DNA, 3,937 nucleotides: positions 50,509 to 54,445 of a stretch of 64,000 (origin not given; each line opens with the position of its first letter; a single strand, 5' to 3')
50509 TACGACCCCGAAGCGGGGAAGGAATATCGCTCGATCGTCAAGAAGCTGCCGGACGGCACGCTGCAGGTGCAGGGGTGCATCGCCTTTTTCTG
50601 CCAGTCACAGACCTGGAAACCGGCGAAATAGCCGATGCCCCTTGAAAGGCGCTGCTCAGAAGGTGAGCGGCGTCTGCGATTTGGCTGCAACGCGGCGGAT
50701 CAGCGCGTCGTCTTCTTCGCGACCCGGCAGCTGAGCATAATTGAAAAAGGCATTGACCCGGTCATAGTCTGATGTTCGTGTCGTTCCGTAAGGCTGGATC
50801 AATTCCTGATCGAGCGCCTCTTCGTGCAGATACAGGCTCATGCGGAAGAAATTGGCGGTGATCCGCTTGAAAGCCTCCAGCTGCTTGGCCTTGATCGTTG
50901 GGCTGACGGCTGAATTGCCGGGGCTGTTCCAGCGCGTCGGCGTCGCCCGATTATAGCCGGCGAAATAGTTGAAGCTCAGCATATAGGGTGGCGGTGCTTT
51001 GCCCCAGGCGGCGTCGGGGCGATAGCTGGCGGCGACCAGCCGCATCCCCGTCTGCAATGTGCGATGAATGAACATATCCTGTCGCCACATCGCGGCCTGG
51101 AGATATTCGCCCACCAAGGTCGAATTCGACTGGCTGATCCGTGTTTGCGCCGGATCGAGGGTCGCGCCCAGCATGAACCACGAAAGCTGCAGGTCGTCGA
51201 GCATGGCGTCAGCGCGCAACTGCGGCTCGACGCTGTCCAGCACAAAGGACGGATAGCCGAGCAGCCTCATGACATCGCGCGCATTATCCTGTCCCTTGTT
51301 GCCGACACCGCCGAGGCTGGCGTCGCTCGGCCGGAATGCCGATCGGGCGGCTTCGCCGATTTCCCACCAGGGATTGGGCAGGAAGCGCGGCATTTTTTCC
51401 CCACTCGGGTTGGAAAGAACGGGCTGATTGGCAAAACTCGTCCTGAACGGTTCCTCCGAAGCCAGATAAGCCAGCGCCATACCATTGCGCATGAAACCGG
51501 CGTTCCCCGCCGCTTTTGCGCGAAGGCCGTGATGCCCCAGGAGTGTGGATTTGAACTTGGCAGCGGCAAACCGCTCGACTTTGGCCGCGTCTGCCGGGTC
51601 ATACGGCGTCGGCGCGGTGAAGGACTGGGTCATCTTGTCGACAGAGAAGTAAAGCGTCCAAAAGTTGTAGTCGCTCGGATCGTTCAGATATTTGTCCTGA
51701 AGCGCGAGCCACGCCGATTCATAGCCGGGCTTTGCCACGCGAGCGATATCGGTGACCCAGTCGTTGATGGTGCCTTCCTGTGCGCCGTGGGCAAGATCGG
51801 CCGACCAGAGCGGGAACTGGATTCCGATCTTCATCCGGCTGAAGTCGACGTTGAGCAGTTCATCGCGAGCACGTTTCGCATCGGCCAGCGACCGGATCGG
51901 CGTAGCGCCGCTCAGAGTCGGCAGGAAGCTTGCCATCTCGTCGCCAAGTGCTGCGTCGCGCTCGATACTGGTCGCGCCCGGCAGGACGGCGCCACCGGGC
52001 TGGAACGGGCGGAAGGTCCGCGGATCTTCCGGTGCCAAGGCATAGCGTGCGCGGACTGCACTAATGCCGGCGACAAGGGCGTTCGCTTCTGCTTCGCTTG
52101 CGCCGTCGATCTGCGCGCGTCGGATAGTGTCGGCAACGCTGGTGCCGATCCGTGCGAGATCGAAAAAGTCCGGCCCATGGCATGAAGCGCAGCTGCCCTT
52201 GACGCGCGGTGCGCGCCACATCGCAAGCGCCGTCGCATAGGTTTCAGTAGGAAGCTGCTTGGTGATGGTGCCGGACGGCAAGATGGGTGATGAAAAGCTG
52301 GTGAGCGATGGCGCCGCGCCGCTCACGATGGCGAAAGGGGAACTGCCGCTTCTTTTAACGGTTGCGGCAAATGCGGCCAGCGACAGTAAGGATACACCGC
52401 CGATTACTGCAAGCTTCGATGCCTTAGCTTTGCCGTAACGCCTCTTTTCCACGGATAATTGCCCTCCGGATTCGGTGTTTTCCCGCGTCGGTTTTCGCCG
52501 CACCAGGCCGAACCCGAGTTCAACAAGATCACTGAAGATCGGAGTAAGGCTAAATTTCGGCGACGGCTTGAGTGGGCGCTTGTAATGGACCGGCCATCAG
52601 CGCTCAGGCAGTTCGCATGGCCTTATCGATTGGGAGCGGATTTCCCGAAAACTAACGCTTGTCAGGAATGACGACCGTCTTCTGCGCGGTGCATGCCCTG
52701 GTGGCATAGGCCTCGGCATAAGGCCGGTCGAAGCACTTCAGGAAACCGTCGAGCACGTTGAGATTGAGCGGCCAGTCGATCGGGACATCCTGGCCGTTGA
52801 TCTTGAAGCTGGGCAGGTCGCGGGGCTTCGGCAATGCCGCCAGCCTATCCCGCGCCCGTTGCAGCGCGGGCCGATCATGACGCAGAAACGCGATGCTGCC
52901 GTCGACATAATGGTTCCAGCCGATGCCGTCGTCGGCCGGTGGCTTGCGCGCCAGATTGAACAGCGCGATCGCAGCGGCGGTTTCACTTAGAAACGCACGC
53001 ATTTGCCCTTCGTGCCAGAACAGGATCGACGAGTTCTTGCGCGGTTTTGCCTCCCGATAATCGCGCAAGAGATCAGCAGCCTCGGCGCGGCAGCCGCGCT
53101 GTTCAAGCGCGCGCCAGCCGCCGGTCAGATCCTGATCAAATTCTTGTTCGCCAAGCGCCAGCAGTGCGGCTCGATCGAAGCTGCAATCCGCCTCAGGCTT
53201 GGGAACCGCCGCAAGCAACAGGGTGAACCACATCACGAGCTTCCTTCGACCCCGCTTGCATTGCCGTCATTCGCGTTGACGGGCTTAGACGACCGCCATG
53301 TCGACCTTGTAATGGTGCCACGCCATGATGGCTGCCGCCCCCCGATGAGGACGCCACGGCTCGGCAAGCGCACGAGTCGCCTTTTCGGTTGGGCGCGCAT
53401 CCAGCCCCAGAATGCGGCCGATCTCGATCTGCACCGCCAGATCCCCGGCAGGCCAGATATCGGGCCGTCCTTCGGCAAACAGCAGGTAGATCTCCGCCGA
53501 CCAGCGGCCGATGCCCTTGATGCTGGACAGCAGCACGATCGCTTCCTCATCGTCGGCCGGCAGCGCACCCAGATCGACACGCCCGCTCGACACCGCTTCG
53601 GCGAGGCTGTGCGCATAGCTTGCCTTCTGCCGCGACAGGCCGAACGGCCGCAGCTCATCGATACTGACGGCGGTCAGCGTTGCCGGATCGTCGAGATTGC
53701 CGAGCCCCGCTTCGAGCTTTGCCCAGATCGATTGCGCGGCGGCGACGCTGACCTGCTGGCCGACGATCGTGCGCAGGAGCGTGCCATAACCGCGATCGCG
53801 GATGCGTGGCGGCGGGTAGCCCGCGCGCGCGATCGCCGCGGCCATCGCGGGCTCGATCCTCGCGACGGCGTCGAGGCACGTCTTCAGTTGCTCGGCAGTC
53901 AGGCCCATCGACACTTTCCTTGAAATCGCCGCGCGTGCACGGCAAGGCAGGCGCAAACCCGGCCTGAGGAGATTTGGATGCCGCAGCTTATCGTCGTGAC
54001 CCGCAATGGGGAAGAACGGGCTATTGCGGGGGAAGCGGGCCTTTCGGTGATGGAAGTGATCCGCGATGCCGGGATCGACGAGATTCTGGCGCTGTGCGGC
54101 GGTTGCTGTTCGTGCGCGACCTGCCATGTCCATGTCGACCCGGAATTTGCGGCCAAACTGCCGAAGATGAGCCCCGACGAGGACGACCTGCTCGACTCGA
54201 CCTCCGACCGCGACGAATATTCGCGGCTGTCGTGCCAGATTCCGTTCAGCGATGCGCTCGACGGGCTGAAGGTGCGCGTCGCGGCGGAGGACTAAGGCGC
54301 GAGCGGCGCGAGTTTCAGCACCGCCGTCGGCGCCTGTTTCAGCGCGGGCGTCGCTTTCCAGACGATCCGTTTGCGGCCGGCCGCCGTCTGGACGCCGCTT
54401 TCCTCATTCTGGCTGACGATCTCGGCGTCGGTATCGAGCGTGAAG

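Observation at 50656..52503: ~600-aa exported orphan with a single CxxCH heme site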

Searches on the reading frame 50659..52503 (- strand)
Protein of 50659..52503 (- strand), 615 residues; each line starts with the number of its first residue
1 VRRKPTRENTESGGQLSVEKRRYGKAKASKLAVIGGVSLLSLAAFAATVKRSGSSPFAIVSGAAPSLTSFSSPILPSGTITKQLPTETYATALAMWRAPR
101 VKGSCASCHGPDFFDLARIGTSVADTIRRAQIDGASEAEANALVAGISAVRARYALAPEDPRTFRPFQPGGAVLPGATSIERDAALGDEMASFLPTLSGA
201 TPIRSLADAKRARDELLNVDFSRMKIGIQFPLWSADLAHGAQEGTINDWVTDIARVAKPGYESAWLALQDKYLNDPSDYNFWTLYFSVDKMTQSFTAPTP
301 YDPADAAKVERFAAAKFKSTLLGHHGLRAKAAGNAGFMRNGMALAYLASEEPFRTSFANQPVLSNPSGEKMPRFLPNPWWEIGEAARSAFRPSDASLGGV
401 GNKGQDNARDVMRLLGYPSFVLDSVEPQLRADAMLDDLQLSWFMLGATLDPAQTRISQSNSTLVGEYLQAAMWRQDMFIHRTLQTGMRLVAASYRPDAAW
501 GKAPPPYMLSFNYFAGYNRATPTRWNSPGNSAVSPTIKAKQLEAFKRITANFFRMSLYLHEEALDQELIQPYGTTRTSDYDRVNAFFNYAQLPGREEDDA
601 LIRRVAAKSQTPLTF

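Call 4: search_protein_families(library=pfam, proteins=[window:50659-52503:-], max_evalue=10)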
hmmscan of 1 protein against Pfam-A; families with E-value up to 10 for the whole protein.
window:50659-52503:- (615 aa): 0 families

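Call 5: search_protein_families(library=ncbifam, proteins=[window:50659-52503:-], max_evalue=10)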
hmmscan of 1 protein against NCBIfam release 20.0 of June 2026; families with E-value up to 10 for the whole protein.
window:50659-52503:- (615 aa): 1 family
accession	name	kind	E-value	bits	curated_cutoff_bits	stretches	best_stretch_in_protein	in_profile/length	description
NF052246.1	SorB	equivalog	0.014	15.5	93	1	80-114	4-37/80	SorB family sulfite dehydrogenase c-type cytochrome subunit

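Call 6: search_solved_structures(query=window:50659-52503:-, max_evalue=10)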
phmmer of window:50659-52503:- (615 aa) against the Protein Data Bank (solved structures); distinct sequences matched with E-value up to 10: 0.

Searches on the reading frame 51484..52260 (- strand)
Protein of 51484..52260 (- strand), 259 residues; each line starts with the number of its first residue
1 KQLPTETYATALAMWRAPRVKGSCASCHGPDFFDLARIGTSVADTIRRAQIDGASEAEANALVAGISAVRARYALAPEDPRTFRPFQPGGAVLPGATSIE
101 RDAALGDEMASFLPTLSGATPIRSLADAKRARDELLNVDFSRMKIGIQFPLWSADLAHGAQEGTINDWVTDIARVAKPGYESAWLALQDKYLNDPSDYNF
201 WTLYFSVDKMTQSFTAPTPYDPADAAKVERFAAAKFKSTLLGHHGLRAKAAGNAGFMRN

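Call 60: predict_structure(alignment_id=A4)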
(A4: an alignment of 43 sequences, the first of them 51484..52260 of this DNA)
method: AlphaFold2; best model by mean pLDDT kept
length: 259 residues; sequences in the alignment: 43
mean_pLDDT: 91.3   pTM: 0.83
mean pLDDT of the five models: 91.3, 90.5, 89.1, 88.1, 83.1
residues with pLDDT >= 90: 187; 70-90: 63; 50-70: 8; < 50: 1
segments of 3 or more residues with pLDDT < 50: none
pLDDT, mean of each block of 10 residues (from residue 1): 77 94 94 95 96 96 96 90 89 88 91 92 96 92 87 91 86 94 98 95 98 88 90 94 93 71
secondary structure, 60 per line:
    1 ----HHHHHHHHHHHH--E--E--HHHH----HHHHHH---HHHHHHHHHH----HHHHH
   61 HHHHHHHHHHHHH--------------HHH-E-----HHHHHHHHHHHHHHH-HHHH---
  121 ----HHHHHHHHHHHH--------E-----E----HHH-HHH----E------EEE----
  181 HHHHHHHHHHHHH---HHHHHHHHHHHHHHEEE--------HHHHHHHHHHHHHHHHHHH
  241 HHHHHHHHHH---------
elements in order: H5-16 H25-28 H33-38 H42-51 H56-73 H98-112 H114-117 H125-136 E174-176 H181-193 H197-210 E211-213 H222-250

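Call 62: fold_search(model_id=the predicted structure, library=pdb)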
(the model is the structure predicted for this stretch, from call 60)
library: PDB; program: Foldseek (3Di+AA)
matches with E <= 10: 14; with E <= 0.001: 0
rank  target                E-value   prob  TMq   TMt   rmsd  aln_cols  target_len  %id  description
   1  1zw2_A                1.9e+00  0.04  0.13  0.13  23.8       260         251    9  Vinculin Head (0-258) in Complex with the Talin Rod residues 2345-2369 (released 2005-09-20)
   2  6yr2_BBB              3.8e+00  0.02  0.13  0.16  22.5       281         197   11  TetR(D) soaked with Tigecycline P4(1)2(1)2 (released 2021-04-28)
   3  4xxn                  5.9e+00  0.01  0.12  0.13  29.6       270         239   12  Structure of PE-PPE domains of ESX-1 secreted protein EspB, I222 (released 2015-02-18)
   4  6vko_A                6.5e+00  0.03  0.13  0.10  16.9       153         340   12  Crystal Structure of human PARP-1 CAT domain bound to inhibitor UKTT15 (released 2020-06-17)
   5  7k3z_F                6.9e+00  0.02  0.14  0.07  23.0       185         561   12  P. falciparum Cpn60 D474A mutant bound to ATP (released 2021-04-21)
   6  7sqc_P0               6.9e+00  0.01  0.12  0.10  23.8       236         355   16  Ciliary C1 central pair apparatus isolated from Chlamydomonas reinhardtii (released 2022-04-13)
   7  7xf2_A                6.9e+00  0.01  0.09  0.07  24.7       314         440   13  Cry-EM structure of vp51 in white spot syndrome virus capsid (released 2023-04-05)
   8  9lay_C                7.6e+00  0.01  0.15  0.16  26.4       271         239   10  Cryo-EM structure of the apo-form succinate dehydrogenase from Chloroflexus aurantiacus (released 2025-11-12)
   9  7yn2_B                8.1e+00  0.02  0.12  0.09  17.9       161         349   13  Crystal structure of CcbD with methylthiolincosamide (released 2023-08-02)
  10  4k34_B                8.1e+00  0.01  0.16  0.13  22.8       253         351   12  Crystal structures of CusC review conformational changes accompanying folding and transmembrane channel formation (released 2013-10-16)
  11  1h9x_B                8.5e+00  0.06  0.15  0.08   6.3        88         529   17  Cytochrome cd1 Nitrite Reductase, reduced form (released 2001-08-09)
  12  8zf6_R                9.5e+00  0.01  0.10  0.10  21.8       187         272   14  Cryo-EM structure of the xGPR4-Gs complex in pH6.7 (released 2025-02-26)
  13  4gmj_A                1.0e+01  0.02  0.13  0.14  20.7       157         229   10  Structure of human NOT1 MIF4G domain co-crystallized with CAF1 (released 2012-10-03)
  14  4a8e                  1.0e+01  0.01  0.14  0.14  22.5       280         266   15  The structure of a dimeric Xer recombinase from archaea (released 2012-12-05)

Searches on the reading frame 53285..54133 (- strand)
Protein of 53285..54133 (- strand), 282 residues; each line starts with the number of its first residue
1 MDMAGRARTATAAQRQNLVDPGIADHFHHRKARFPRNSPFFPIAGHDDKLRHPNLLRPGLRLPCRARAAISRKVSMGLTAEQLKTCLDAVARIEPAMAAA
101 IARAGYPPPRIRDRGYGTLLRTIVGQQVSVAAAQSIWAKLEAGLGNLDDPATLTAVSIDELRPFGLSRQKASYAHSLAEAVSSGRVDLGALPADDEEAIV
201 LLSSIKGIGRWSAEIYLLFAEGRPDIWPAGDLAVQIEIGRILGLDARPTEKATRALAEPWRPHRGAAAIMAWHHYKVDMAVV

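Call 12: search_protein_families(library=pfam, proteins=[window:53285-54133:-], max_evalue=0.001)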
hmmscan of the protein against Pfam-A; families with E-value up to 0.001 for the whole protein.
window:53285-54133:- (282 aa): 1 family
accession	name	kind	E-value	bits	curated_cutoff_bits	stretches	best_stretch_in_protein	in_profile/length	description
PF00730.31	HhH-GPD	-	2.4e-15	57.2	26.2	1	121-262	2-108/108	HhH-GPD superfamily base excision DNA repair protein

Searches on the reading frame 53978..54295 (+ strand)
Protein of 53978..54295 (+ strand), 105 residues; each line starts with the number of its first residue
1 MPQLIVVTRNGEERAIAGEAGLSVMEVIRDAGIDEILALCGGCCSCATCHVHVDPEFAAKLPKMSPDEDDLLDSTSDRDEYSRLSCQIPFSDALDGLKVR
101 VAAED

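Call 12: search_protein_families(library=pfam, proteins=[window:53978-54295:+], max_evalue=0.001)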
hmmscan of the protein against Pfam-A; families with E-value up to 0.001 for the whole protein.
window:53978-54295:+ (105 aa): 1 family
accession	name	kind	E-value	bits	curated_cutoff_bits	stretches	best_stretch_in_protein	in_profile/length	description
PF00111.32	Fer2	-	1e-07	32.2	21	1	7-89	1-75/77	2Fe-2S iron-sulfur cluster binding domain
